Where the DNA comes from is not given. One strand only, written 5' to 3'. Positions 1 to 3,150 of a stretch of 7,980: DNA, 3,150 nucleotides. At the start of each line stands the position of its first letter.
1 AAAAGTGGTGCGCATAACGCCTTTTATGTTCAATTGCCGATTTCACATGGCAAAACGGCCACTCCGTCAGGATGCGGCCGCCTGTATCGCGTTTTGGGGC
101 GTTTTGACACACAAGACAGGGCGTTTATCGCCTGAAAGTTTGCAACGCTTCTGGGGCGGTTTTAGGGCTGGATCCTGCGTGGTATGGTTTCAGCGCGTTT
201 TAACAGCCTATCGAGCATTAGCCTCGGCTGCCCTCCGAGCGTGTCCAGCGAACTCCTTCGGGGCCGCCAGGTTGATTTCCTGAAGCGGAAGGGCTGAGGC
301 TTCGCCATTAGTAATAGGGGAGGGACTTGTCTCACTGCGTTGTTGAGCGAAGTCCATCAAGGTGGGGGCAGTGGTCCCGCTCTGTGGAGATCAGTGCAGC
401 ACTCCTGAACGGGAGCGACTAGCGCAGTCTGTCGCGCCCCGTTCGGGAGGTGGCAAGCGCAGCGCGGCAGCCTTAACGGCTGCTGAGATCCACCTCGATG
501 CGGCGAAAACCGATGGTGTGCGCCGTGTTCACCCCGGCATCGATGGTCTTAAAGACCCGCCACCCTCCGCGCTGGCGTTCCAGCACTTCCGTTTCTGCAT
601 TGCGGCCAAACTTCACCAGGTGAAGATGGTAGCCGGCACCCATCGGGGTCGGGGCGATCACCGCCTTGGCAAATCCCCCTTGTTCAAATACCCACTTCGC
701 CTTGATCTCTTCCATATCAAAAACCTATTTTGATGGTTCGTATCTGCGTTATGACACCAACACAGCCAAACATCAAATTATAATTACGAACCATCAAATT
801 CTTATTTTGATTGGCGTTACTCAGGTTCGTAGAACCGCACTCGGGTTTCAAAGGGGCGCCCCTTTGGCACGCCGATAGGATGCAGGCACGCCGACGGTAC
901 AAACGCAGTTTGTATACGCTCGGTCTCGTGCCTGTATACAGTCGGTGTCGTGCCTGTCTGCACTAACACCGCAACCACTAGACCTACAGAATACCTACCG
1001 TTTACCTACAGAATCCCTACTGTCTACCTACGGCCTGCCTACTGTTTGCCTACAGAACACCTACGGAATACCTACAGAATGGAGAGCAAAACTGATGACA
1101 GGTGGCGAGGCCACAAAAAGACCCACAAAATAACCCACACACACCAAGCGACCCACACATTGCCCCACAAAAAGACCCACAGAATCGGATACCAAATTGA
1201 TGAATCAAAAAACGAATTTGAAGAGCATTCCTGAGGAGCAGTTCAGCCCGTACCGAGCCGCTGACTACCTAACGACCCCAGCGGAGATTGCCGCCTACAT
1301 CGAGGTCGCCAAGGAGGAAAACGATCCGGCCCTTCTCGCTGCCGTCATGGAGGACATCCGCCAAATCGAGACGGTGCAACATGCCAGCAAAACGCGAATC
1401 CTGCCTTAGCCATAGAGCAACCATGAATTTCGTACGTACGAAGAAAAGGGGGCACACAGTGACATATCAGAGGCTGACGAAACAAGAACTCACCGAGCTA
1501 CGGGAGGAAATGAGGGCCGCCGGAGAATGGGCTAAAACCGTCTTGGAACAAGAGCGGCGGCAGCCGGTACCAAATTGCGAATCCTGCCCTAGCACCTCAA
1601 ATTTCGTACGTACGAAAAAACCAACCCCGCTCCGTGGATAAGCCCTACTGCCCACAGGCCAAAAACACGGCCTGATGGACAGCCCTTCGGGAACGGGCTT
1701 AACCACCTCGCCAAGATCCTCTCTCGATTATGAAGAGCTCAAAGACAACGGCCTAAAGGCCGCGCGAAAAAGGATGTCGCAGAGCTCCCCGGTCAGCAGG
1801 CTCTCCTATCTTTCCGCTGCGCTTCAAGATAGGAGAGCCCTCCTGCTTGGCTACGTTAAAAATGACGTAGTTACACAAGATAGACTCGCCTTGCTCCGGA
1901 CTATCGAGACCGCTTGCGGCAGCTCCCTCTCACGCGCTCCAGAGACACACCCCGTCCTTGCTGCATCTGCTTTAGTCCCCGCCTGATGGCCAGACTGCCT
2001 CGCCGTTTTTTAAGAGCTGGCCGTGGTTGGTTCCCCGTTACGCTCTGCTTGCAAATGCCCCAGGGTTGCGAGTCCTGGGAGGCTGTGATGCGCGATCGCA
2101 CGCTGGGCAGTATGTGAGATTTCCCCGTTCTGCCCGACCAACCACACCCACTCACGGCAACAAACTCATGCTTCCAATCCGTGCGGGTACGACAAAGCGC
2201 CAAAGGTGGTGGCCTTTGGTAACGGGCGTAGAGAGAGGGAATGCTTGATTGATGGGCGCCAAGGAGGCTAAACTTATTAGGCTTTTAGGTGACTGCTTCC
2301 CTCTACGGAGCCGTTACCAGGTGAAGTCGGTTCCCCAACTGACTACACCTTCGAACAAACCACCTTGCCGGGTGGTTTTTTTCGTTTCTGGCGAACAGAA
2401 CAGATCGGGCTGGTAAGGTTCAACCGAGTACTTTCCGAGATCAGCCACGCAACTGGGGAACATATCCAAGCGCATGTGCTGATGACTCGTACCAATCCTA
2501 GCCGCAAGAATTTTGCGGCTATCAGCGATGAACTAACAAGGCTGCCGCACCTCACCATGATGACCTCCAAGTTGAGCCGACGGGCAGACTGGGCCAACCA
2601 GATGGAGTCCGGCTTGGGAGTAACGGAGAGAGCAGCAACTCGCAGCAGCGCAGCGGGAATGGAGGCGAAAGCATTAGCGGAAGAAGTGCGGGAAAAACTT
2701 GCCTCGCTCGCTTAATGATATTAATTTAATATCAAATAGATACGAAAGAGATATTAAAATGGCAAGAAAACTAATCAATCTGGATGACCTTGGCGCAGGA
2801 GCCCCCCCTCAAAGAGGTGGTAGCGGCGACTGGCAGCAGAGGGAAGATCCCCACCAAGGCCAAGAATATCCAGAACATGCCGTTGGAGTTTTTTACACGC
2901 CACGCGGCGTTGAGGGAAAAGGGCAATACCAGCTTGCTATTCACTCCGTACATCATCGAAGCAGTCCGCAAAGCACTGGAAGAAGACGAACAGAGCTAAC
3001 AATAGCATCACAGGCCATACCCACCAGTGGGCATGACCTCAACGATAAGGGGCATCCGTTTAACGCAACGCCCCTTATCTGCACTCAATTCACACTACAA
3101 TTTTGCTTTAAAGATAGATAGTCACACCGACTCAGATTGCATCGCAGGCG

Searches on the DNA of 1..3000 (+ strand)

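Call 5: search_dna_similar(query=window:1-3000:+, collection=plasmids, mode=near, max_rows=25)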
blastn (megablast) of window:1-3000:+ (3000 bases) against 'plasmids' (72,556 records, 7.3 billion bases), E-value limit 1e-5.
Records with a match: 956; places in all: 1028; records where one place covers at least 80% of the query: 2.
Best place of each record, by identity: >=99% 4; 95-99% 44; 90-95% 830; 80-90% 71; 60-80% 7.
By first word of the organism name: Klebsiella 586; Aeromonas 144; Pseudomonas 50; Citrobacter 42; Escherichia 38; Enterobacter 26; Serratia 20; Proteus 14; Raoultella 9; Morganella 8; and 9 more.
By predicted mobility (MOB-suite, as given by PLSDB): mobilizable 372; conjugative 355; non-mobilizable 229.
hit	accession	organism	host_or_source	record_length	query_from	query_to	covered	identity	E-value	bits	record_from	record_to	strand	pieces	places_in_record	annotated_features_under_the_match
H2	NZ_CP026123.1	Aeromonas sp. ASNIH5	-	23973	2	3000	91%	91.7%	0e+0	3768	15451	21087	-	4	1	ParA family protein (x2) | hypothetical protein (x3) | molecular chaperone GroEL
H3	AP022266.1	Aeromonas veronii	-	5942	2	3000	85%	92.0%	0e+0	3592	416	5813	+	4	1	hypothetical protein (x5) | chromosome partitioning protein ParA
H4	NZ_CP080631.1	Aeromonas veronii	Homo sapiens,feces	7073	8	3000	77%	93.1%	0e+0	3377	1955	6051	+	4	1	ParA family protein | hypothetical protein (x2) | molecular chaperone GroEL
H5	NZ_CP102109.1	Aeromonas veronii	-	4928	6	2390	75%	94.3%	0e+0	3439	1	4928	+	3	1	quinolone resistance pentapeptide repeat protein QnrS2 | qnrS2: quinolone resistance pentapeptide repeat protein QnrS2 | hypothetical protein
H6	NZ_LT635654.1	Aeromonas caviae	-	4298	351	2392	68%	94.8%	0e+0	3179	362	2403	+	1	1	hypothetical protein (x2)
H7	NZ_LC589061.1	Klebsiella quasipneumoniae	-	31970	395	2248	58%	90.7%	0e+0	2317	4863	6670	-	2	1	plasmid replication protein RepB | hypothetical protein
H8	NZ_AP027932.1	Aeromonas dhakensis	-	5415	7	2391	55%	94.1%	0e+0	2519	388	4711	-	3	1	quinolone resistance pentapeptide repeat protein QnrS2 | qnrS2: quinolone resistance pentapeptide repeat protein QnrS2 | hypothetical protein (x2)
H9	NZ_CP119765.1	Aeromonas hydrophila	Aquatic animal,pure culture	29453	10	2391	54%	91.8%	0e+0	2238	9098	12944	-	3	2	hypothetical protein (x3) | plasmid replication protein RepB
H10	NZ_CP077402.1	Aeromonas sp. FDAARGOS 1410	-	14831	10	2388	54%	91.8%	0e+0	2233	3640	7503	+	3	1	hypothetical protein (x3) | plasmid replication protein RepB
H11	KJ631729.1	uncultured bacterium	-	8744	8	2391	54%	90.0%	0e+0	2074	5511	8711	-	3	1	parE: toxin | repB: Plasmid replication protein | parD: antitoxin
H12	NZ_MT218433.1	Aeromonas hydrophila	-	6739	9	2248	51%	93.8%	0e+0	2304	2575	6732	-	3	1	quinolone resistance pentapeptide repeat protein QnrS2 | qnrS2: quinolone resistance pentapeptide repeat protein QnrS2 | hypothetical protein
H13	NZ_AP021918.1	Aeromonas sp. WP2-W18-CRE-05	-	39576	1495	2998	50%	90.6%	0e+0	1986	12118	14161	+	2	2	ParA family protein | hypothetical protein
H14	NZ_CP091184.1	Aeromonas caviae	-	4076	401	2387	48%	93.8%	0e+0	2174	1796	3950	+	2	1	plasmid replication protein RepB | hypothetical protein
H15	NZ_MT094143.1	Aeromonas sp.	-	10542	351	2226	46%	92.8%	0e+0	2018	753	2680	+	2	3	hypothetical protein (x2)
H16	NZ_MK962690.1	Aeromonas hydrophila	-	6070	473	2391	46%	92.2%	0e+0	1944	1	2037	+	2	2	hypothetical protein (x3)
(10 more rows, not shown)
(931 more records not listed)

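Call 22: get_annotated_region(hit=H2, flank=1500)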
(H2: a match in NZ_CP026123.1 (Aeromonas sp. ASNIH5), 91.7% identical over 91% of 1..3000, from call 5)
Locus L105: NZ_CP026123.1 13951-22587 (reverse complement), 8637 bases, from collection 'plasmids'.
description: Aeromonas sp. ASNIH5 plasmid pKPC-b21f, complete sequence
organism: Aeromonas sp. ASNIH5 (NCBI taxid 1758179)
taxonomy: Bacteria; Pseudomonadota; Gammaproteobacteria; Aeromonadales; Aeromonadaceae; Aeromonas; Aeromonas sp. ASNIH5
host: -; source: -; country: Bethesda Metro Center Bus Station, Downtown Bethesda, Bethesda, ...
typing (MOB-suite, as given by PLSDB): non-mobilizable; replicon rep_cluster_2022
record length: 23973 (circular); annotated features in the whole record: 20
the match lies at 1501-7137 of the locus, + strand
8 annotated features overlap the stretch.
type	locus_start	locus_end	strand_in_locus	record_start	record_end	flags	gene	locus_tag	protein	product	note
CDS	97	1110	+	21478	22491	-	intI1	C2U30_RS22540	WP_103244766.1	class 1 integron integrase IntI1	-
CDS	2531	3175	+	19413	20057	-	-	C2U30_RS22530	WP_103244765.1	ParA family protein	-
CDS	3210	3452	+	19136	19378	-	-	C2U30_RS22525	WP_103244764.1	molecular chaperone GroEL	-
CDS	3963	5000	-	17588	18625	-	-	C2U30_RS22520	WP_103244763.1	ParA family protein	-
CDS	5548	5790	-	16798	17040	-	-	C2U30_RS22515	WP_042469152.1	hypothetical protein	-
CDS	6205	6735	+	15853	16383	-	-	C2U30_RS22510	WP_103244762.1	hypothetical protein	-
CDS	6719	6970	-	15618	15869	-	-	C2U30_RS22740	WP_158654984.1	hypothetical protein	-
CDS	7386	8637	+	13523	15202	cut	-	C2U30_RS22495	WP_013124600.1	DDE-type integrase/transposase/recombinase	-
